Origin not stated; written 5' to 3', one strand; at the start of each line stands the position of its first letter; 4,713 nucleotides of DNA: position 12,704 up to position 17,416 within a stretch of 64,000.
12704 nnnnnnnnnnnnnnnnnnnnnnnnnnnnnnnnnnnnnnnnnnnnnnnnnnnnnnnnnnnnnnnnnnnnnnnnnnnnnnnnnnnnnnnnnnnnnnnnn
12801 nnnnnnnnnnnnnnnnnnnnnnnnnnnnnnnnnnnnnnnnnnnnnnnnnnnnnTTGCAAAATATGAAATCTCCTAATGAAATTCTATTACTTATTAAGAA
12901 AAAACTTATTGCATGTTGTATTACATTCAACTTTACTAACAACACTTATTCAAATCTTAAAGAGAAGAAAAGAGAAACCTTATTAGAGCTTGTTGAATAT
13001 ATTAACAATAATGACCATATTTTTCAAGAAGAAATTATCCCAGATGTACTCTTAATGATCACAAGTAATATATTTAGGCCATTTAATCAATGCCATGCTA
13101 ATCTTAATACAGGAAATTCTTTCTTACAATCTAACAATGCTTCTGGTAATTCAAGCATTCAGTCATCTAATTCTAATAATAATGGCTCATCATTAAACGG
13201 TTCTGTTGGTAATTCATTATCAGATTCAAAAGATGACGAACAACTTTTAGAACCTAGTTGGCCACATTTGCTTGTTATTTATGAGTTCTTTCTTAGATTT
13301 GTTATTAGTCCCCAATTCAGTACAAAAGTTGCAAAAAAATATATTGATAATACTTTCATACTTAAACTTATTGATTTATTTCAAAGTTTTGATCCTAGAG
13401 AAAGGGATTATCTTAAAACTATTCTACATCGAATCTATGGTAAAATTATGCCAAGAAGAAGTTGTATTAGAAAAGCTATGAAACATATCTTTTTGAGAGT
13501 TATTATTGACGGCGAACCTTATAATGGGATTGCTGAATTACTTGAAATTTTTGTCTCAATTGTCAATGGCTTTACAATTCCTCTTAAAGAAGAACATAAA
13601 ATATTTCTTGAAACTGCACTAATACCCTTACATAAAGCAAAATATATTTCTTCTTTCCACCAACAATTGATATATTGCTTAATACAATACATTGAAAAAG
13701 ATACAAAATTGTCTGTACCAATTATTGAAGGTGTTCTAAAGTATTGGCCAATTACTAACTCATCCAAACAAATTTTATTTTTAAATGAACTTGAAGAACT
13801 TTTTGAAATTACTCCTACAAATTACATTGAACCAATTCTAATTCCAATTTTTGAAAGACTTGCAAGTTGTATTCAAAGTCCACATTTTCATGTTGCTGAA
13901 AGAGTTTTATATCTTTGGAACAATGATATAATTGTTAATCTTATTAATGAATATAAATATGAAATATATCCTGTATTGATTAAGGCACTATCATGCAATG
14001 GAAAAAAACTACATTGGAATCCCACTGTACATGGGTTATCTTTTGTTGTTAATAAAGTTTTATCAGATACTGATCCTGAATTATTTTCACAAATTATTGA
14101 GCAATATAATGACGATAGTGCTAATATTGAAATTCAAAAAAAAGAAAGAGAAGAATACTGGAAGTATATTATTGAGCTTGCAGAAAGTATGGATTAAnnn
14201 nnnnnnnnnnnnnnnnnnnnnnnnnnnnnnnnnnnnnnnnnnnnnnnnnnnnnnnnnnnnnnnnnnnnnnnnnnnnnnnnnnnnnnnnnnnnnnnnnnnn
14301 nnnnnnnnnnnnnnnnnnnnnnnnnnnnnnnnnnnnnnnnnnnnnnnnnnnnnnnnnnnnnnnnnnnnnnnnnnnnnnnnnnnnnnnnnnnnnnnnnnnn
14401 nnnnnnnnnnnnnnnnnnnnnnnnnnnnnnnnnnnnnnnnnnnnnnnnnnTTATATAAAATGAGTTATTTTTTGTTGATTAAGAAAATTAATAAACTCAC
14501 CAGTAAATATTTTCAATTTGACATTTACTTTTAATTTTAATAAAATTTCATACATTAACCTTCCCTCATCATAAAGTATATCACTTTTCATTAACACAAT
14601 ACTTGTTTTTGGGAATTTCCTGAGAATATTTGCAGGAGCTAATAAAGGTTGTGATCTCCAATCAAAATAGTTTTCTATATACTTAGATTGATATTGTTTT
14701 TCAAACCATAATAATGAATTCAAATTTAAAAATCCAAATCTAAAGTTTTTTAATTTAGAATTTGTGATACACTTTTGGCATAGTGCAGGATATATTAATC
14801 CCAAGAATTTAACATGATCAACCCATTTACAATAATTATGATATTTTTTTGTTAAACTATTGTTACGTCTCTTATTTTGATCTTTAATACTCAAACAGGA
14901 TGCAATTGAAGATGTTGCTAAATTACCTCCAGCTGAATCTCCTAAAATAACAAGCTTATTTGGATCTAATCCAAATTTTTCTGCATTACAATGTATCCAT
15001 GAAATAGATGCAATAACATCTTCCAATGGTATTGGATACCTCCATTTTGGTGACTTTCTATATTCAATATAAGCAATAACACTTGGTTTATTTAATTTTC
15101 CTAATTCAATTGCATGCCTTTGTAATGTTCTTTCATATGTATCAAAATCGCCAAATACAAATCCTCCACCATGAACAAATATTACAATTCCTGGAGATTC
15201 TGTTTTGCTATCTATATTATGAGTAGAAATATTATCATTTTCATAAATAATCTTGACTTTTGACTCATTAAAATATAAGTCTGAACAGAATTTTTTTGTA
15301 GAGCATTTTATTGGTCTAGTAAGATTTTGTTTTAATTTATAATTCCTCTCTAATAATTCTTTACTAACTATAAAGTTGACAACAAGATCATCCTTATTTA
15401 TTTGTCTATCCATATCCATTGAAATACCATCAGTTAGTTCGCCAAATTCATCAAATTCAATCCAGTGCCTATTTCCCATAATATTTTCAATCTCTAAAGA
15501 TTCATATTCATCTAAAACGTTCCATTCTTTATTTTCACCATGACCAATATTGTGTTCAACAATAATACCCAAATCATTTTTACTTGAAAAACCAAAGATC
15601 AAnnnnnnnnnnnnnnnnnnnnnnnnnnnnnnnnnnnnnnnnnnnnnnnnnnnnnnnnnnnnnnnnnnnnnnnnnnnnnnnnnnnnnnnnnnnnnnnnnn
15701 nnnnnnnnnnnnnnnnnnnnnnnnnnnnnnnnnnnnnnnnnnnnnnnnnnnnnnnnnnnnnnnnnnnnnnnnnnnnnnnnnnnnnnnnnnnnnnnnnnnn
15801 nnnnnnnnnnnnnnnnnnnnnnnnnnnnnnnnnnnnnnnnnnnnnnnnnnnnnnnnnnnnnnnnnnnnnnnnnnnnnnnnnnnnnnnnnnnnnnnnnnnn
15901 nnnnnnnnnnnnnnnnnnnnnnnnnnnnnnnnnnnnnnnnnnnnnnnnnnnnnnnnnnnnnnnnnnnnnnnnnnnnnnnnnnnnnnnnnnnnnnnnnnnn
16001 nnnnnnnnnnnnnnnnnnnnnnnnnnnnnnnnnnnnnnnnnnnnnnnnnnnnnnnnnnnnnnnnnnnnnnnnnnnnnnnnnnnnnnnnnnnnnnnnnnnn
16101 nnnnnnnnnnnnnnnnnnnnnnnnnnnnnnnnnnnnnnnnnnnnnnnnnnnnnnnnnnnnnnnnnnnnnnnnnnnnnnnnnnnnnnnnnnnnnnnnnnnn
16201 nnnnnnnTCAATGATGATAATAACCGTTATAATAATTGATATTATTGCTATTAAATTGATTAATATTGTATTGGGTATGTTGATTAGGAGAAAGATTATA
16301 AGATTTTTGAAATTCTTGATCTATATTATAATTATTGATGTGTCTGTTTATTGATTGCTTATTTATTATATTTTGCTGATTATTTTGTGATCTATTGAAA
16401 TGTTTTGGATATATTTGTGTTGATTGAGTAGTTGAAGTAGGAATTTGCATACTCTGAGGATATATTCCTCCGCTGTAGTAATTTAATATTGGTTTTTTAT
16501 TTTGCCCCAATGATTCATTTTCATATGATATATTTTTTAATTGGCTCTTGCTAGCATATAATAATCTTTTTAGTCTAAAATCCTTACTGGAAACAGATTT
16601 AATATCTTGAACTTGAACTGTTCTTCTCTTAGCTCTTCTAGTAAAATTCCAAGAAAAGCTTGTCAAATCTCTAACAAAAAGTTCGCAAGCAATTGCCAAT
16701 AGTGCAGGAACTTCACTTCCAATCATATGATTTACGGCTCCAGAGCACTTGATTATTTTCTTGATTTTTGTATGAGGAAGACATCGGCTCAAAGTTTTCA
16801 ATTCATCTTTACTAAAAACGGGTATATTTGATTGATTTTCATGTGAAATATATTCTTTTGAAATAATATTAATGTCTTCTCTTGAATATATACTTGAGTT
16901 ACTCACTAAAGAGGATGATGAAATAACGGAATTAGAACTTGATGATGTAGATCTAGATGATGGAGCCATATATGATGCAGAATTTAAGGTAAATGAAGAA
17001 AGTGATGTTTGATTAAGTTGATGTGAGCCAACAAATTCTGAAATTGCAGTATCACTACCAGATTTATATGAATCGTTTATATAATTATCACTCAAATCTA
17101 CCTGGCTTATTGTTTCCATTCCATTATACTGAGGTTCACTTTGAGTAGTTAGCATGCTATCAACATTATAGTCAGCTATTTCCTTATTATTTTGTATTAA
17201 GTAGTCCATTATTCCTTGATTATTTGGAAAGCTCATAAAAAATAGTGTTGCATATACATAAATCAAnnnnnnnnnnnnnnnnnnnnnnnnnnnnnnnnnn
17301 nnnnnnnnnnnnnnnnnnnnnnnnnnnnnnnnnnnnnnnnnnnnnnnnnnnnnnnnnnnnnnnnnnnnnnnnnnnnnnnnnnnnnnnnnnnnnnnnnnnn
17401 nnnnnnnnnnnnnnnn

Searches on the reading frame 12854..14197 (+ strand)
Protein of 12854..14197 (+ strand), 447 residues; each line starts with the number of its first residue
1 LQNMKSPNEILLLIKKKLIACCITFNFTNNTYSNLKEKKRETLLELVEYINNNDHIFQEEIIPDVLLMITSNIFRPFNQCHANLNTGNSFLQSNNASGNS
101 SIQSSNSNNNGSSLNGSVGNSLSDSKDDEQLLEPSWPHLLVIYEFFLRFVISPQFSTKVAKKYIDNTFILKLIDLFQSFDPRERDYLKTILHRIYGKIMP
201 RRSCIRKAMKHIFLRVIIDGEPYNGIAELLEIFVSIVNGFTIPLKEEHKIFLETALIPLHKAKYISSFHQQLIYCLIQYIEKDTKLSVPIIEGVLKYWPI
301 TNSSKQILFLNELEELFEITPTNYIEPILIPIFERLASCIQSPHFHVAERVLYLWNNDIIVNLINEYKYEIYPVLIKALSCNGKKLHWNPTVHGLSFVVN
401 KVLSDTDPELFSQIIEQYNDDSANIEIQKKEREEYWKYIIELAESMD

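Call 38: search_protein_families(library=pfam, proteins=[window:12854-14197:+], max_evalue=0.00001)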
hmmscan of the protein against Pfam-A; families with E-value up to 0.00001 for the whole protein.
window:12854-14197:+ (447 aa): 1 family
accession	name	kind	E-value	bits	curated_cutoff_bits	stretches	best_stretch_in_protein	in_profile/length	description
PF01603.26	B56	-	6.8e-144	480.3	25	1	6-443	8-413/413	Protein phosphatase 2A regulatory B subunit (B56 family)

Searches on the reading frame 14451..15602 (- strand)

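Call 38: search_protein_families(library=pfam, proteins=[window:14451-15602:-], max_evalue=0.00001)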
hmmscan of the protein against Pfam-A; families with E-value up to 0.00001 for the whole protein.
window:14451-15602:- (383 aa): 3 families
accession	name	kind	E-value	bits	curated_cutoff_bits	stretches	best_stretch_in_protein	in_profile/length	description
PF07859.19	Abhydrolase_3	-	1.9e-37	129.5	25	1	140-374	1-209/210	alpha/beta hydrolase fold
PF20434.5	BD-FAE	-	5.8e-19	68.9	26.8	1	135-230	11-104/215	BD-FAE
PF00135.34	COesterase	-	6.9e-08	32.3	27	0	193-236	161-204/515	Carboxylesterase family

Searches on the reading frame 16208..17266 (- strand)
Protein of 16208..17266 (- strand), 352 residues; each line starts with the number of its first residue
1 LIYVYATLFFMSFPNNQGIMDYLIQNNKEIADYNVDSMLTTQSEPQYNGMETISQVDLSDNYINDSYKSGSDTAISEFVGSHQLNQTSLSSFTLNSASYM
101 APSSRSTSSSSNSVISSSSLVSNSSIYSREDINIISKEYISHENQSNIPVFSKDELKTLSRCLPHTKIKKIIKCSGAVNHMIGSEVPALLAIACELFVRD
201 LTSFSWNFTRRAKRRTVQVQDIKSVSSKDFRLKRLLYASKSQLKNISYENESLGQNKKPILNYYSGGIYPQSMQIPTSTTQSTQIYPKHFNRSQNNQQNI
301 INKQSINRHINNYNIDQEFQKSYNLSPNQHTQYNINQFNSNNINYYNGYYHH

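Call 38: search_protein_families(library=pfam, proteins=[window:16208-17266:-], max_evalue=0.00001)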
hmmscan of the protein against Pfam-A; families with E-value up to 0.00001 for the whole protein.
window:16208-17266:- (352 aa): 2 families
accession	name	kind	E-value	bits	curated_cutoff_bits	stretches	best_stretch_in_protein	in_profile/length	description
PF00808.29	CBFD_NFYB_HMF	-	6.4e-11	42.8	21.4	1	163-224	3-63/65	Histone-like transcription factor (CBF/NF-Y) and archaeal histone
PF00125.30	Histone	-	1.9e-08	35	26.4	1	155-225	48-118/122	Core histone H2A/H2B/H3/H4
